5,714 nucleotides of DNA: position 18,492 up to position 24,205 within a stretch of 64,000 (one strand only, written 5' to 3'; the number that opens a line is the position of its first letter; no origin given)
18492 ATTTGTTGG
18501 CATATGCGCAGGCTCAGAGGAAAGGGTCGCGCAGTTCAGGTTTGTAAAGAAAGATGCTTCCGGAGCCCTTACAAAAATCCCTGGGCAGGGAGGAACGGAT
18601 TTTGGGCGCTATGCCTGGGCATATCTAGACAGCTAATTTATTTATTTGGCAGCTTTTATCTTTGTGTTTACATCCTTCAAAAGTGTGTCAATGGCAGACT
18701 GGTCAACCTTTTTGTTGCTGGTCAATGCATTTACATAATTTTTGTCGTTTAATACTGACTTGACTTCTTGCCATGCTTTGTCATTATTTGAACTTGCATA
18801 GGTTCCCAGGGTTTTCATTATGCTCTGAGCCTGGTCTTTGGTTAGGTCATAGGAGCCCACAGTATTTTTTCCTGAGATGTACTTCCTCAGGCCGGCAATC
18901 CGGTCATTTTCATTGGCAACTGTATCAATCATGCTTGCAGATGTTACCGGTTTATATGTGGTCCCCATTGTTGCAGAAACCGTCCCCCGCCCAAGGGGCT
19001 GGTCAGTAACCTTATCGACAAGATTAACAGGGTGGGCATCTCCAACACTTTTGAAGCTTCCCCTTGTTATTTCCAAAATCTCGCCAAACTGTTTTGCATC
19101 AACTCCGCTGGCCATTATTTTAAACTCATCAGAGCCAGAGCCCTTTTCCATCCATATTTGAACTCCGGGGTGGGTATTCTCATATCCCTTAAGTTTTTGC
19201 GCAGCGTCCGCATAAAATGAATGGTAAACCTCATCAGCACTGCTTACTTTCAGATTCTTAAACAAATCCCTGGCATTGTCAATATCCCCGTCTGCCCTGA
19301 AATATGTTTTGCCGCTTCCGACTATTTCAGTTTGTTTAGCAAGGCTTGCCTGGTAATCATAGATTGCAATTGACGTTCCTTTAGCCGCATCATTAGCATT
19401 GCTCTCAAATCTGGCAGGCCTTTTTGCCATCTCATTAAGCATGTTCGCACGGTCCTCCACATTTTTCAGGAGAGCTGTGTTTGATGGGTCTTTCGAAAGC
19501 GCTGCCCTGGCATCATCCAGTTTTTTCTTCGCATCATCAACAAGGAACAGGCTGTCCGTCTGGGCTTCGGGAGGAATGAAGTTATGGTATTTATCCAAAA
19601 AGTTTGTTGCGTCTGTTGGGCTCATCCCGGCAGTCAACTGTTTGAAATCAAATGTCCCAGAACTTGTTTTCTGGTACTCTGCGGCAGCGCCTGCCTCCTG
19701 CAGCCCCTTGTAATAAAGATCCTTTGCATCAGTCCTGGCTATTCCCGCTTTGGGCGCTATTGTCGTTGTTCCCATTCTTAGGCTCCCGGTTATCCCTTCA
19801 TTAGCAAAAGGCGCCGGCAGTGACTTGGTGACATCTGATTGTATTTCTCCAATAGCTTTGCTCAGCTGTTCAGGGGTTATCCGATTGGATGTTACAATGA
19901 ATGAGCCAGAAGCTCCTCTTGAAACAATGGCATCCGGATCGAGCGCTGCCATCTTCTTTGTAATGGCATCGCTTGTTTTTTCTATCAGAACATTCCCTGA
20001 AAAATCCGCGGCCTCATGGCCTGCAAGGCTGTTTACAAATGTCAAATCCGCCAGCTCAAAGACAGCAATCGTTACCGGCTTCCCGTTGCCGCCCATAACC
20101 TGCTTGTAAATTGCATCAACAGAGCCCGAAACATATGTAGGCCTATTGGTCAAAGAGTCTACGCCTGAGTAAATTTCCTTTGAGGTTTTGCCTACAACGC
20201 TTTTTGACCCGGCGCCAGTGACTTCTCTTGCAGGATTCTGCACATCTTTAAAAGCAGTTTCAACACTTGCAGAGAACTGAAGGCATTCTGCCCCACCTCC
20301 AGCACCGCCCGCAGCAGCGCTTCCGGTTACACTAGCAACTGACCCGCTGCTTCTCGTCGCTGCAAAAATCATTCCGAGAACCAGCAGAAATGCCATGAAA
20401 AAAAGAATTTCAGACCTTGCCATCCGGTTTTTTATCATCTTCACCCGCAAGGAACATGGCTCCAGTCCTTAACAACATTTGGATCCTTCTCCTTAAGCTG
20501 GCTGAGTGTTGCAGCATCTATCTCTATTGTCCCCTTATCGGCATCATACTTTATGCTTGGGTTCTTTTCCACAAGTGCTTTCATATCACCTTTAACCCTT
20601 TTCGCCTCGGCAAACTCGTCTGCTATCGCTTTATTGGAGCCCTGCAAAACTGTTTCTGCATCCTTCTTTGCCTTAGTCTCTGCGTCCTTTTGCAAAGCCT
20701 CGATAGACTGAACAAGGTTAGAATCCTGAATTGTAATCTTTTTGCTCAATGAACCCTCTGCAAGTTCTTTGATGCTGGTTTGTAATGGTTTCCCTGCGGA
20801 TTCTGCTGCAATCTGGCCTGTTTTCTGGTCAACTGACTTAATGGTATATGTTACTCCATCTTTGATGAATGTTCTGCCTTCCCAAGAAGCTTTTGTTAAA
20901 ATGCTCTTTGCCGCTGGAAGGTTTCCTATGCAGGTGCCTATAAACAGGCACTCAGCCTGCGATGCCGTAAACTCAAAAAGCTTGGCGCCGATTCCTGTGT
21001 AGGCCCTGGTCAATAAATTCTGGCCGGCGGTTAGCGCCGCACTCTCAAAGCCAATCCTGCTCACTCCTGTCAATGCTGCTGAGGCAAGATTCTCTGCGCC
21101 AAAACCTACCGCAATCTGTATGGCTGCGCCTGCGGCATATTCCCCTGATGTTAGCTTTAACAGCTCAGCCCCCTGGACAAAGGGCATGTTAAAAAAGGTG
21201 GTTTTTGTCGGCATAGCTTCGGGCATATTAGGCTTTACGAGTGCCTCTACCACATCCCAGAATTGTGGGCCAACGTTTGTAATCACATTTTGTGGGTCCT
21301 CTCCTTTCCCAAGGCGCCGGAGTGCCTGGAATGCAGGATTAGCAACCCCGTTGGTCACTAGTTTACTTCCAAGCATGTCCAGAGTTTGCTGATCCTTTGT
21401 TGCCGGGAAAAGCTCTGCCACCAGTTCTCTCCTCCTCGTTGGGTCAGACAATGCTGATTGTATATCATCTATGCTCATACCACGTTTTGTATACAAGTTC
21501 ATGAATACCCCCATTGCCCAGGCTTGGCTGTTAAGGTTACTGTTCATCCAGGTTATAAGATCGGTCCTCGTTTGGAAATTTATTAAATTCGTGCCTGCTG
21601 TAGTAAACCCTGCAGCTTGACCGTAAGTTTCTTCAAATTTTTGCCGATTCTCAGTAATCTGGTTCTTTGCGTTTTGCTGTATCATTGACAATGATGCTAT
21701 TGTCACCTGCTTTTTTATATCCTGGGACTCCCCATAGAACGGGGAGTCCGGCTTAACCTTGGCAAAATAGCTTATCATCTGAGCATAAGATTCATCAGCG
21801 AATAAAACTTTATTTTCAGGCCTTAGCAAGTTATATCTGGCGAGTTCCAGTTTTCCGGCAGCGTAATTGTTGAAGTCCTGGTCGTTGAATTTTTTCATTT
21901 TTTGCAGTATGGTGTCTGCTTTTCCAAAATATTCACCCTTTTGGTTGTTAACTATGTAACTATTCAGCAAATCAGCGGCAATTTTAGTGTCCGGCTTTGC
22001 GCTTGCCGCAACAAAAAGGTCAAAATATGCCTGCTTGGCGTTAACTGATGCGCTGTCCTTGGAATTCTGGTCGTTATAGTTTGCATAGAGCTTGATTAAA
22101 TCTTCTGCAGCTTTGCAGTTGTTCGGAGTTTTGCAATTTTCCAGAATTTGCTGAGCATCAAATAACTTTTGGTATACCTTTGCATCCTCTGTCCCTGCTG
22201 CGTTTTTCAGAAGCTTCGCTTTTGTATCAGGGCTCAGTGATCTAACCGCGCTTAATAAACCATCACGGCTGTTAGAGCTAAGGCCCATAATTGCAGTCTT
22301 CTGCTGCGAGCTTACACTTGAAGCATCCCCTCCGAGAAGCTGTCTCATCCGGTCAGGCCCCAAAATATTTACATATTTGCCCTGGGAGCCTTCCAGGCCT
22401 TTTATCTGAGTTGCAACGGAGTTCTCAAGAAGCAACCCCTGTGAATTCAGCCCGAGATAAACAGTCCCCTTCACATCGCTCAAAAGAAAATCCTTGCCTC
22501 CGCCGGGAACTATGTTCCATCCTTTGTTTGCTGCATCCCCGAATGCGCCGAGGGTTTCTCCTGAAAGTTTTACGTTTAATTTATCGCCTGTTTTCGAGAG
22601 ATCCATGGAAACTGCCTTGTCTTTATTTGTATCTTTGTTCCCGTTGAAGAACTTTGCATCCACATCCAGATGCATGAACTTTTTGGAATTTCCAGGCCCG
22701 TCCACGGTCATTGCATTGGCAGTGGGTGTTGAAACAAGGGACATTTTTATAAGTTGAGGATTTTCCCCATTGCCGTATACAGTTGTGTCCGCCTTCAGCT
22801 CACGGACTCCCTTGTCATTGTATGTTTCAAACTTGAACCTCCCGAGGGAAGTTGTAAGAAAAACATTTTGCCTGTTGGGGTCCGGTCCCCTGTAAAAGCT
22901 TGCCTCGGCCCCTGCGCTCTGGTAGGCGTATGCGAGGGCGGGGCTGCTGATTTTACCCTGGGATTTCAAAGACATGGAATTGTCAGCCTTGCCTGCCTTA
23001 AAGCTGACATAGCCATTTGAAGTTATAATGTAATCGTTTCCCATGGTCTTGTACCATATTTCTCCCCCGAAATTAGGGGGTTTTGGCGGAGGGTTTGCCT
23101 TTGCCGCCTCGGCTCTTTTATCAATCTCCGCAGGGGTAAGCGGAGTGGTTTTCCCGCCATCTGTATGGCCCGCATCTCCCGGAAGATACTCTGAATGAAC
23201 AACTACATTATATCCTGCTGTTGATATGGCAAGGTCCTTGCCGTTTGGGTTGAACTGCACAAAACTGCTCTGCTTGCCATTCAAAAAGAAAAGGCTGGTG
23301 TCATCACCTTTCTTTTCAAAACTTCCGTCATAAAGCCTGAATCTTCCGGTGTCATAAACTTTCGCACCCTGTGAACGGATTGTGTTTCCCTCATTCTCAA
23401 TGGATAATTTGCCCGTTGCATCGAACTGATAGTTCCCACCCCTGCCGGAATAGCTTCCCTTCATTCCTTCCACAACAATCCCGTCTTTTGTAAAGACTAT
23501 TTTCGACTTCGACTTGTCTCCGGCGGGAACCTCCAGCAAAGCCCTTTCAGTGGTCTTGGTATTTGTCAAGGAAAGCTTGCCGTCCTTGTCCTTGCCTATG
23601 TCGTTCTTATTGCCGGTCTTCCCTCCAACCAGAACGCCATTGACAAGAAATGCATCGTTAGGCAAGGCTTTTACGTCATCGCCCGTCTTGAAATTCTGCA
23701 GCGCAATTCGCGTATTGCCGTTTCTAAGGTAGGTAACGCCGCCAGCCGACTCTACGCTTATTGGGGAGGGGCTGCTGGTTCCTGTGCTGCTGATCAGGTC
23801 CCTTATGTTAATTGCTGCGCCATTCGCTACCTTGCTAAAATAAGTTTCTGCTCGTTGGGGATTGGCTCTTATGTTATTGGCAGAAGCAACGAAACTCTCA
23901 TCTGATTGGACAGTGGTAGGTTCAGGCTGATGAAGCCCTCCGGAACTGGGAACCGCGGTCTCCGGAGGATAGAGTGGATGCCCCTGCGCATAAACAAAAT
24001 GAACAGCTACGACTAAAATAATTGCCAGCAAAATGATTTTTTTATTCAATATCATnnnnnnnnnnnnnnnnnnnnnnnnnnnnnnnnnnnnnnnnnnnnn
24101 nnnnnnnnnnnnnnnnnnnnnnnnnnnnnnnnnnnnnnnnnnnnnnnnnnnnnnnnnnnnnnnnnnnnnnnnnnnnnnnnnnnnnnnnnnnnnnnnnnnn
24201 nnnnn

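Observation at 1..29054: Dispersed type IV pilus-like machinery plus two 'pilin-like gene -> giant secreted protein' modules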

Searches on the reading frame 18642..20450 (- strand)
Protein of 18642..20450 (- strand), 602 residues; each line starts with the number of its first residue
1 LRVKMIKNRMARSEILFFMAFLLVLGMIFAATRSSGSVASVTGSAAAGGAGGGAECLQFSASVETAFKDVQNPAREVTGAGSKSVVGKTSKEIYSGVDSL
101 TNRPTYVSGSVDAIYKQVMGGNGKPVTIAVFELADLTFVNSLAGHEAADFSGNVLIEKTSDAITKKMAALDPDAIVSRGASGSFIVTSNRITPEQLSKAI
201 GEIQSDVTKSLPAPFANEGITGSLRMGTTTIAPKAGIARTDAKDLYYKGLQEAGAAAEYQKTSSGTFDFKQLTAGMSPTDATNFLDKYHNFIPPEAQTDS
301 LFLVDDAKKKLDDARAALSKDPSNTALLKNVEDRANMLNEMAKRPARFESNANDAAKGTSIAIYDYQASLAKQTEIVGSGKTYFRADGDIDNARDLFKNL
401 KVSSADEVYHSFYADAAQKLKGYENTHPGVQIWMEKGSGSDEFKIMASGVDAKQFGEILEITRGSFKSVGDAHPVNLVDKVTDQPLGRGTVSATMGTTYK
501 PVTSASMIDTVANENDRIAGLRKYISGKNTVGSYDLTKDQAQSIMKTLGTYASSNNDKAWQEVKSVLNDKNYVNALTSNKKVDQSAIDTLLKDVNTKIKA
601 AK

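Call 8: search_protein_families(library=pfam, proteins=[window:18642-20450:-], max_evalue=0.01)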
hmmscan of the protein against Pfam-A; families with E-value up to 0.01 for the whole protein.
window:18642-20450:- (602 aa): 0 families

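Call 54: search_protein_families(library=ncbifam, proteins=[window:18642-20450:-], max_evalue=0.1)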
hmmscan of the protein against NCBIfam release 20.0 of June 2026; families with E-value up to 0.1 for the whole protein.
window:18642-20450:- (602 aa): 0 families

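Call 58: search_solved_structures(query=window:18642-20450:-, max_evalue=1)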
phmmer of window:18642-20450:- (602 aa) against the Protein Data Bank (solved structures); distinct sequences matched with E-value up to 1: 0.

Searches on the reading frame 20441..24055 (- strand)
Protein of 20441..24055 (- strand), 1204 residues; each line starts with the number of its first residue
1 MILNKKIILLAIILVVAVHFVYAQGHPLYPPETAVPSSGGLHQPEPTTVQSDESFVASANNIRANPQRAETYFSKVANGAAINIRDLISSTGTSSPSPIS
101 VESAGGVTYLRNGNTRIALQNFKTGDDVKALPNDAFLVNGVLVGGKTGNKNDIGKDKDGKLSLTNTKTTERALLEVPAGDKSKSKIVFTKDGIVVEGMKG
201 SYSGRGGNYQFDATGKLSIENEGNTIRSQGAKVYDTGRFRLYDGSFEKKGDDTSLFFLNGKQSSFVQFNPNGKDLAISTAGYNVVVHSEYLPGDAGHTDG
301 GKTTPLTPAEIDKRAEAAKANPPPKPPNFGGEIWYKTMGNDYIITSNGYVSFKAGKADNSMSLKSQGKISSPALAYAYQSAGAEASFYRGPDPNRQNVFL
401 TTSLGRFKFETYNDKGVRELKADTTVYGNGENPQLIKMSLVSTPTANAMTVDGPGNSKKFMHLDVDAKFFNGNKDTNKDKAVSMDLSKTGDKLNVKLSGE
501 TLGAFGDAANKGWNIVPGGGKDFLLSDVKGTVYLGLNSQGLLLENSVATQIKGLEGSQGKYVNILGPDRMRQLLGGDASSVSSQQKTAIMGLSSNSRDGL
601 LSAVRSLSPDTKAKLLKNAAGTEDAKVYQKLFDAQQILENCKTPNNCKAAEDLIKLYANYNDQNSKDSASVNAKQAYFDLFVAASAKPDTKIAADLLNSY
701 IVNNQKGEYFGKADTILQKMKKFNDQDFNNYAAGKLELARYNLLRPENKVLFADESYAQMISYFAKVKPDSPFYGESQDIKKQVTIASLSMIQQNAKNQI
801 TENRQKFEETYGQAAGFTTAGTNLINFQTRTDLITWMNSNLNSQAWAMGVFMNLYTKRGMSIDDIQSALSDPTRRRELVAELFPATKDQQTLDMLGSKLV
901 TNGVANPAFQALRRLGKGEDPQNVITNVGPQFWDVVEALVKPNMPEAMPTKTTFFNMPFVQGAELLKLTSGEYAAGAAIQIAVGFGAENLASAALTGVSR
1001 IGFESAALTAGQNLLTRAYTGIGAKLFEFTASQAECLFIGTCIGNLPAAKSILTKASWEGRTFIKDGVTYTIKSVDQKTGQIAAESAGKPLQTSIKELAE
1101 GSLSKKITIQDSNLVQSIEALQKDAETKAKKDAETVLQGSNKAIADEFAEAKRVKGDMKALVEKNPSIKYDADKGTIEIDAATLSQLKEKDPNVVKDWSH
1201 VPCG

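Call 8: search_protein_families(library=pfam, proteins=[window:20441-24055:-], max_evalue=0.01)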
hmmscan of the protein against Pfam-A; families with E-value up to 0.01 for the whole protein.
window:20441-24055:- (1204 aa): 0 families

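Call 54: search_protein_families(library=ncbifam, proteins=[window:20441-24055:-], max_evalue=0.1)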
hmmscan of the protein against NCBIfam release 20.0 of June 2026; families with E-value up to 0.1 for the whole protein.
window:20441-24055:- (1204 aa): 0 families

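Call 60: search_solved_structures(query=window:20441-24055:-, max_evalue=1)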
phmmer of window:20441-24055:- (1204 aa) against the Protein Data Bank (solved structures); distinct sequences matched with E-value up to 1: 25.
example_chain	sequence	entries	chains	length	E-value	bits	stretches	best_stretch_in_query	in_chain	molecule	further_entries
6f0q_A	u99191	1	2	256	8.4e-06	27.2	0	80-118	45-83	Pizza6-AYW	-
6i3b_A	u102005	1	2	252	9.3e-06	27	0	79-118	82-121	cPizza6-AYW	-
7zqg_A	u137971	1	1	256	2.2e-05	25.8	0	80-118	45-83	Pizza6-KSH-TSH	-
6f0s_A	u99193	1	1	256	2.7e-05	25.5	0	80-118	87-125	Pizza6-SYW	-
6i37_A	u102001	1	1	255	3.1e-05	25.3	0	79-118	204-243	nv1Pizza6-AYW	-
6i39_A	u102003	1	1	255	3.1e-05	25.3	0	79-118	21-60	v31Pizza6-AYW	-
6i38_A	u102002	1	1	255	3.5e-05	25.1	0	80-118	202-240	nv2Pizza6-AYW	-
7zq2_A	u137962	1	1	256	7.7e-05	24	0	80-118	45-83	Pizza6-RSH-TSH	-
6i3a_A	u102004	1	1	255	8.9e-05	23.8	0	80-118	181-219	v22Pizza6-AYW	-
7zpw_A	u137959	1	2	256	0.00011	23.5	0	80-118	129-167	Pizza6-TSK-TSH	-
6qsd_A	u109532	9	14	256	0.00012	23.4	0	79-118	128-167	Pizza6S | Pizza6-S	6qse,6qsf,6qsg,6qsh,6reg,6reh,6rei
6f0t_A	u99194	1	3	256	0.00013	23.3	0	80-118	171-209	Pizza6-SFW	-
7zpz_A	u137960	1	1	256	0.00017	22.8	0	80-118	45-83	Pizza6-TSR-TSH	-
7zcj_A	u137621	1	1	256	0.00029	22.1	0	80-118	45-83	Pizza6-TNH-TSH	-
6rej_A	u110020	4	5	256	0.0013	19.9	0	80-118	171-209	Pizza6-SH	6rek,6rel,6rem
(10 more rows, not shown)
